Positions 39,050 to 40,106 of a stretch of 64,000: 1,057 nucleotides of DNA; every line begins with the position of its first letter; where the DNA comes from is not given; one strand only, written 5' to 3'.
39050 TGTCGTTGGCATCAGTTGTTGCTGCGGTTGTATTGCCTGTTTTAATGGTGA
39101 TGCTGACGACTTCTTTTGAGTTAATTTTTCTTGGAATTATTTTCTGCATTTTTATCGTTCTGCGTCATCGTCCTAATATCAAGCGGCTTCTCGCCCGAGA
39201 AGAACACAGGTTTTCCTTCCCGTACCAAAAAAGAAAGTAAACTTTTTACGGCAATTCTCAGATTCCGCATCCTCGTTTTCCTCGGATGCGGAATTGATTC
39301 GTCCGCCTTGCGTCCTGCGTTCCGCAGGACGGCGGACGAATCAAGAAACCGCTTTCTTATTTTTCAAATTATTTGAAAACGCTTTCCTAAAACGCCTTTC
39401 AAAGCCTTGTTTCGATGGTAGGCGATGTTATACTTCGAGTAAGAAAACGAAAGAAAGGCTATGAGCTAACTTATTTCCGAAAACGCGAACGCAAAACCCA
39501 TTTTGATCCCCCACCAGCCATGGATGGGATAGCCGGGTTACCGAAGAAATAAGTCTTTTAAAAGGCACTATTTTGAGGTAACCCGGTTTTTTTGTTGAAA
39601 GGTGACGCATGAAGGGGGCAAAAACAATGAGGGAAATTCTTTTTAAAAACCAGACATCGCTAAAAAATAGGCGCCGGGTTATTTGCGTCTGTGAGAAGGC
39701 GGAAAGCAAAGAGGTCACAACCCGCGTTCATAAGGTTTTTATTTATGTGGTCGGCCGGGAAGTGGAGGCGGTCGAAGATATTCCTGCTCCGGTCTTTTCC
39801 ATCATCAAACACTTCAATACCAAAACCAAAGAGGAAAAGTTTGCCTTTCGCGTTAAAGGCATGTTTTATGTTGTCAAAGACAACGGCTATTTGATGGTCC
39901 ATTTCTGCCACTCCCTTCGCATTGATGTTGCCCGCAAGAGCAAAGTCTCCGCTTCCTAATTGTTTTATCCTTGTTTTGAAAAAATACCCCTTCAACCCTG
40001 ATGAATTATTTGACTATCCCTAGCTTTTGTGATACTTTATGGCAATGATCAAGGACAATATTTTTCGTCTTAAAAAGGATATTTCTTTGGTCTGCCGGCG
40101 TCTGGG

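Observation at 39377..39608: Structured 5' leader with mutually exclusive terminator/antiterminator pairing upstream of a small unknown ORF: candidate riboswitch or attenuator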

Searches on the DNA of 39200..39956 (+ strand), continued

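Call 35: search_with_rna_model(model_id=R1, sources=[L013, L005, L016, L003, L002], max_evalue=10, show_alignments=5)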
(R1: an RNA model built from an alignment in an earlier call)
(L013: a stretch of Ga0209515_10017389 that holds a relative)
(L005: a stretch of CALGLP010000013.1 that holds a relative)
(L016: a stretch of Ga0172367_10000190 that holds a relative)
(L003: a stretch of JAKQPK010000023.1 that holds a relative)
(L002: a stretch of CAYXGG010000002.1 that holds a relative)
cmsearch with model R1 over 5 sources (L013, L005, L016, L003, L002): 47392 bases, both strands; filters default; matches with E-value up to 10: 4.
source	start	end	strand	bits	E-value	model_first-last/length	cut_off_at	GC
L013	3546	3628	+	16.2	0.037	1-88/88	no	0.52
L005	5887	5968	+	12.7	0.47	1-88/88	no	0.52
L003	5917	5933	+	10.9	1.7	43-59/88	no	0.65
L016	2924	2940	+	10.9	1.7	43-59/88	no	0.65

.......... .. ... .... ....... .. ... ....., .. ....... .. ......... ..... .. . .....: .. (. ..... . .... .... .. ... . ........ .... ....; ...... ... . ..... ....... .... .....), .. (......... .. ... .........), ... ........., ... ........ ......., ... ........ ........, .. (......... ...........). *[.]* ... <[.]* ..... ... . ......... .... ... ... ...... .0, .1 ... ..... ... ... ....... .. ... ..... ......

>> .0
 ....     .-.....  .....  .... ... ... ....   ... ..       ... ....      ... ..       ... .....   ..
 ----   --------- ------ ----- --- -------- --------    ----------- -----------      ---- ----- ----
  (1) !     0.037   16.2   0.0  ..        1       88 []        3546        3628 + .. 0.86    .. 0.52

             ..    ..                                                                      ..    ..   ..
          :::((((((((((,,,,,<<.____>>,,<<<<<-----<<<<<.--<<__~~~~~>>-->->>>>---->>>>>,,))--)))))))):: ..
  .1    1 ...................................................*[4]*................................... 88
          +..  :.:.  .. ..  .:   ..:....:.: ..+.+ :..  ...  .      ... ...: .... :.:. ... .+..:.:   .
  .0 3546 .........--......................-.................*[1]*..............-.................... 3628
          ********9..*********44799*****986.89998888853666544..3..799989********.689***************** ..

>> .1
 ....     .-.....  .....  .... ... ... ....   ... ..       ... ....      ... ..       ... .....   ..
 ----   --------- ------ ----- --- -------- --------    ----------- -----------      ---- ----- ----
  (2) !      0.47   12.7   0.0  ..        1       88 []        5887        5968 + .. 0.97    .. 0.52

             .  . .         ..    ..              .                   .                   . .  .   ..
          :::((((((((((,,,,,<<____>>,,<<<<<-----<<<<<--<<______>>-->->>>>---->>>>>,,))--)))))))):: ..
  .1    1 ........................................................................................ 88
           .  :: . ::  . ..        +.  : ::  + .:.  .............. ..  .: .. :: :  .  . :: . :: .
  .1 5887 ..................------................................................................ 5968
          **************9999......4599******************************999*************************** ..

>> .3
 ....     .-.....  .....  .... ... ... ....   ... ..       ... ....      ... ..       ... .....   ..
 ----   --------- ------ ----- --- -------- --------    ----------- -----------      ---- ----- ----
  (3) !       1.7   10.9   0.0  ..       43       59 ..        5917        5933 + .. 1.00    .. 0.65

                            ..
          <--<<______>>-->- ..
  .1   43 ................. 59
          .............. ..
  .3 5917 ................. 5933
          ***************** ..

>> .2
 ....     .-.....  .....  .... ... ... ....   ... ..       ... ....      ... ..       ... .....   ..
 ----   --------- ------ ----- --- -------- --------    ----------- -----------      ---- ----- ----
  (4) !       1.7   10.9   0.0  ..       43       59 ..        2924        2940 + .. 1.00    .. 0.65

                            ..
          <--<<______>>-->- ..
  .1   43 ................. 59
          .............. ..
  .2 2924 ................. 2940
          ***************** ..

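Call 38: search_rna_families(source=L075, start=1800, end=1960, threshold=evalue, max_evalue=10, show_alignments=3)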
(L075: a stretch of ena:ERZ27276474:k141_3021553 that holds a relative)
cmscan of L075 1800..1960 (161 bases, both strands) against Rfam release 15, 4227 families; matches with E-value up to 10: 6.
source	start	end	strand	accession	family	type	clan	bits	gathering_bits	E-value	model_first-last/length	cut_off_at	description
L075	1846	1916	+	RF01051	c-di-GMP-I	Cis-reg; riboswitch;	CL00126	22.1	35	0.014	1-87/87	no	c-di-GMP-I riboswitch aptamer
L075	1801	1825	+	RF01376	CRISPR-DR63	Gene; CRISPR;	CL00015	15.2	37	5.4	1-37/37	no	CRISPR RNA direct repeat element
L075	1853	1920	+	RF01536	TB10Cs5H3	Gene; snRNA; snoRNA; HACA-box;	-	12.7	45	5.8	1-70/70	no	Trypanosomatid snoRNA TB10Cs5H3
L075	1820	1849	-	RF00292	snoTBR5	Gene; snRNA; snoRNA; CD-box;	-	11.9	44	2.4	63-92/94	no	Small nucleolar RNA TBR5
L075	1800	1847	+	RF02607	AbsR25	Gene; sRNA;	-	11.6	47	9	100-164/164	5'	Acinetobacter sRNA 25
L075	1837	1950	-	RF02173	SMAD5-AS1_1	Gene; lncRNA;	-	7.9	45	3.9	162-263/263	no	SMAD5 antisense RNA 1 conserved region 1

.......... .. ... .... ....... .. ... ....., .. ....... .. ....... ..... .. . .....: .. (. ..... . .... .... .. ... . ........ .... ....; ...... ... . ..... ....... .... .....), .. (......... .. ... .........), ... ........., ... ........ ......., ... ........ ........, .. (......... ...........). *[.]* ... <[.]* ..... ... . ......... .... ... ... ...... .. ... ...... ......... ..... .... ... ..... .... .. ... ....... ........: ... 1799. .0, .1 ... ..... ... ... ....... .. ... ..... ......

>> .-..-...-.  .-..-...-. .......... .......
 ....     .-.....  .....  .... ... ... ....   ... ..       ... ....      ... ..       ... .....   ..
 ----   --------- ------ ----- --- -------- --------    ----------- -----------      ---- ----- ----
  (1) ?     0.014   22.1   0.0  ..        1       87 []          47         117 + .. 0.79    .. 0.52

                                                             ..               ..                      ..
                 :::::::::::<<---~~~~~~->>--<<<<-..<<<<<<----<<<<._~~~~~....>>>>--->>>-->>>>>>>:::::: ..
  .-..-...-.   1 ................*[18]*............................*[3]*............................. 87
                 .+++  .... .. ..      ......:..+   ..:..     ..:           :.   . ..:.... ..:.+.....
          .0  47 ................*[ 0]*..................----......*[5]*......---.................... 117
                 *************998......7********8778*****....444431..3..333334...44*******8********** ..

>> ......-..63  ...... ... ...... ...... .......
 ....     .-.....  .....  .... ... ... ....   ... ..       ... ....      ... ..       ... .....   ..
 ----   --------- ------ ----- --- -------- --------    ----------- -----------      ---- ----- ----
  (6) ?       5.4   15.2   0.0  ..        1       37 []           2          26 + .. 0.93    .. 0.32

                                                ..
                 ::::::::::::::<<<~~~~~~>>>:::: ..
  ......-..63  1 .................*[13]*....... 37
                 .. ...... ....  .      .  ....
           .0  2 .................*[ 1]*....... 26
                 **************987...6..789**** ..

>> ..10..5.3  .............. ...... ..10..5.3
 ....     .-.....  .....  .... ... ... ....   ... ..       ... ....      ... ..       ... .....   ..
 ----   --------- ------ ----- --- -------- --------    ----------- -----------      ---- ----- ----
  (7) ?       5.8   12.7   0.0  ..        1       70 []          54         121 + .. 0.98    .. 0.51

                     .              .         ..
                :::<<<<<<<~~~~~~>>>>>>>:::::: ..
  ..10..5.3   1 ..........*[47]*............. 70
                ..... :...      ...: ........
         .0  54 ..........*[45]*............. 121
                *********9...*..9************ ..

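Call 46: search_with_rna_model(model_id=R1, sources=[L084, L085, L086, L087, L088], max_evalue=10, show_alignments=5)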
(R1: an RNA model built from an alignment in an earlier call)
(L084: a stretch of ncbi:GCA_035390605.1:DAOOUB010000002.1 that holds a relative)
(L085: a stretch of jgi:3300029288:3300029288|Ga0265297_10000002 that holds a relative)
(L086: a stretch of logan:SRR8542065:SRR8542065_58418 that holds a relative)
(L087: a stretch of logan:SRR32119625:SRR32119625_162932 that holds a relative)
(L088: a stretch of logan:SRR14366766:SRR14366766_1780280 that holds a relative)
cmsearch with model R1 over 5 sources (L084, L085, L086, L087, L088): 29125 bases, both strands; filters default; matches with E-value up to 10: 5.
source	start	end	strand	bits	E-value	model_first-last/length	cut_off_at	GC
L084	3822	3909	+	102.9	1.7e-29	1-88/88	no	0.51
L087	2507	2595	+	101.7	4.2e-29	1-88/88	no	0.48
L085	3816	3904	+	81.1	1.1e-22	1-88/88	no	0.51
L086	3754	3842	+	81.1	1.1e-22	1-88/88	no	0.51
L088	1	31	+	27.2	8.2e-06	58-88/88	5'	0.48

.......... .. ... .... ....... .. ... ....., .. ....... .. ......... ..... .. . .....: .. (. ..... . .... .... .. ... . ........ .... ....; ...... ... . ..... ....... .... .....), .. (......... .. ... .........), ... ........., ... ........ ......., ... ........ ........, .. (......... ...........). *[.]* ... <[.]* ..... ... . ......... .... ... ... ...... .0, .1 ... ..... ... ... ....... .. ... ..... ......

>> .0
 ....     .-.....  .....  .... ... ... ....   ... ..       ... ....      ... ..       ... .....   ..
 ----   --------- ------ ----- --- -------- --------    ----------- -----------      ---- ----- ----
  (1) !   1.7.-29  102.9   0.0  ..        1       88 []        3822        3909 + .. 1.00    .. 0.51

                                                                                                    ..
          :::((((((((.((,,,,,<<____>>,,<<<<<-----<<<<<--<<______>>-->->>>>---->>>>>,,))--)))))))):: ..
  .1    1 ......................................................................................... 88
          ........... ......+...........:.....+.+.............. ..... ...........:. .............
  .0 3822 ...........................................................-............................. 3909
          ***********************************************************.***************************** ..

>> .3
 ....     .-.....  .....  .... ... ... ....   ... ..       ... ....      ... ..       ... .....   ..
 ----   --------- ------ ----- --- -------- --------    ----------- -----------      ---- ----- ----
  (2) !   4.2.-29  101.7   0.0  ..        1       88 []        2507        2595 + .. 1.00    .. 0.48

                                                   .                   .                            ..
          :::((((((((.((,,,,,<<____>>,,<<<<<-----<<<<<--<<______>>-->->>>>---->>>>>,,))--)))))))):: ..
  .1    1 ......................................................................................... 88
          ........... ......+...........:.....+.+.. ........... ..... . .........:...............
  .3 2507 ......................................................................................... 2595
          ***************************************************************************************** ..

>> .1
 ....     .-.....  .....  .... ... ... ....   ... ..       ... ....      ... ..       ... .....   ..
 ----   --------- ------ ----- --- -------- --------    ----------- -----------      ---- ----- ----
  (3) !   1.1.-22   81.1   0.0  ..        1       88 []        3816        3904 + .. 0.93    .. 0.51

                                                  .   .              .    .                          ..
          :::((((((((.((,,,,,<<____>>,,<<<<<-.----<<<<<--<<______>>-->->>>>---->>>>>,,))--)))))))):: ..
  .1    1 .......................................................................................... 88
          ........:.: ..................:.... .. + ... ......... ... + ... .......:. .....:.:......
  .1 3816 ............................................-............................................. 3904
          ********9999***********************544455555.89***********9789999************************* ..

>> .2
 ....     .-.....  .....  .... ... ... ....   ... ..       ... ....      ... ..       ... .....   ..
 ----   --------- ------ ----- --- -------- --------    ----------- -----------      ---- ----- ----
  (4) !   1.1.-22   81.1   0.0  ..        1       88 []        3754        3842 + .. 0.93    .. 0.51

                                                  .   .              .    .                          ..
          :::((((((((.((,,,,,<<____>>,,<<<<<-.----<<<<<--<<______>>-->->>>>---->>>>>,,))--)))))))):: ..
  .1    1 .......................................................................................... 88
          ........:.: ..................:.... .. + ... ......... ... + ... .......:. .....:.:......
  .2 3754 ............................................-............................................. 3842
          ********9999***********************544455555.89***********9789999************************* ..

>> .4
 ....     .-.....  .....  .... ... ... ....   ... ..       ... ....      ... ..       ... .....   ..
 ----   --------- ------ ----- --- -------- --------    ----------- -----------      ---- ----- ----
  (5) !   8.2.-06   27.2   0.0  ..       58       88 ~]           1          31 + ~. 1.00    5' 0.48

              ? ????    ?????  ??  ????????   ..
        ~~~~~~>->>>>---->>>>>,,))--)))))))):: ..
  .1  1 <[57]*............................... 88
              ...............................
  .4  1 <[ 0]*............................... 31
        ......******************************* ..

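Call 64: search_with_rna_model(model_id=R1, sources=[window, L080, L073, L074, L075, L076, L077, L078, L007, L079, L001, L006, L008, L009, L010, L085, L087], max_evalue=1e-10, make_alignment=true)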
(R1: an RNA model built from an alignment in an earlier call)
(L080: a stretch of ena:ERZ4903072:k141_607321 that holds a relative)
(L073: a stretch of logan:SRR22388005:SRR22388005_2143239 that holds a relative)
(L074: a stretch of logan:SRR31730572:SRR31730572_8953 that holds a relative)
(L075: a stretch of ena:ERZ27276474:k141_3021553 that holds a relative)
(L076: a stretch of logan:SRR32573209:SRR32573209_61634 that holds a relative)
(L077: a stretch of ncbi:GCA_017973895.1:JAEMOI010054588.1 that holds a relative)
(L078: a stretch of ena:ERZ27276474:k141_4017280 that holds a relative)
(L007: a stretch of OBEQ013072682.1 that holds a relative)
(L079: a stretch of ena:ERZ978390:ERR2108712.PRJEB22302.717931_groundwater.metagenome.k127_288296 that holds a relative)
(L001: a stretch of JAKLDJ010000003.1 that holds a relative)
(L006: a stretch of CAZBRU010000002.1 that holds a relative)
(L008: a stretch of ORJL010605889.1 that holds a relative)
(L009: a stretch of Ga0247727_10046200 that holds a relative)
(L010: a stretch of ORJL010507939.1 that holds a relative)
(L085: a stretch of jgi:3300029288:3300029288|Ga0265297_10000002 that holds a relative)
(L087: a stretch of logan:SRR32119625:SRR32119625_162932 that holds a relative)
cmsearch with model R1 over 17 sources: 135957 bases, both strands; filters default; matches with E-value up to 1e-10: 17.
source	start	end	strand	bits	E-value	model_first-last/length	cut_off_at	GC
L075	1838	1926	+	109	1e-30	1-88/88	no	0.47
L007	111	197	+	108.5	1.4e-30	1-88/88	no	0.48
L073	1320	1406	+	108.5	1.4e-30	1-88/88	no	0.47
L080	126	213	+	105.3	1.5e-29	1-88/88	no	0.48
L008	1197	1286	+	103.8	4.1e-29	1-88/88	no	0.46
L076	2048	2136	+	103.4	5.6e-29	1-88/88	no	0.48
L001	5828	5915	+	102.9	8.2e-29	1-88/88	no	0.51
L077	319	408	+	102.1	1.4e-28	1-88/88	no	0.49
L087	2507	2595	+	101.7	2e-28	1-88/88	no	0.48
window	39467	39555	+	100.6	4.1e-28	1-88/88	no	0.47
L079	111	197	+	99.2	1.1e-27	1-88/88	no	0.49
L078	403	491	+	98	2.8e-27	1-88/88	no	0.48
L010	2717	2807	+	97.5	3.9e-27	1-88/88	no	0.49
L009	2827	2918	+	96.9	5.9e-27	1-88/88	no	0.5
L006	5845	5933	+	94.3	4.1e-26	1-88/88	no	0.46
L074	2845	2937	+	86.4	1.1e-23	1-88/88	no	0.46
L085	3816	3904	+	81.1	5.4e-22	1-88/88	no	0.51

Alignment A4: 17 matches aligned to the model, 103 columns, each read 5' to 3' on its own strand. Consensus structure (alignment columns), stored with it:
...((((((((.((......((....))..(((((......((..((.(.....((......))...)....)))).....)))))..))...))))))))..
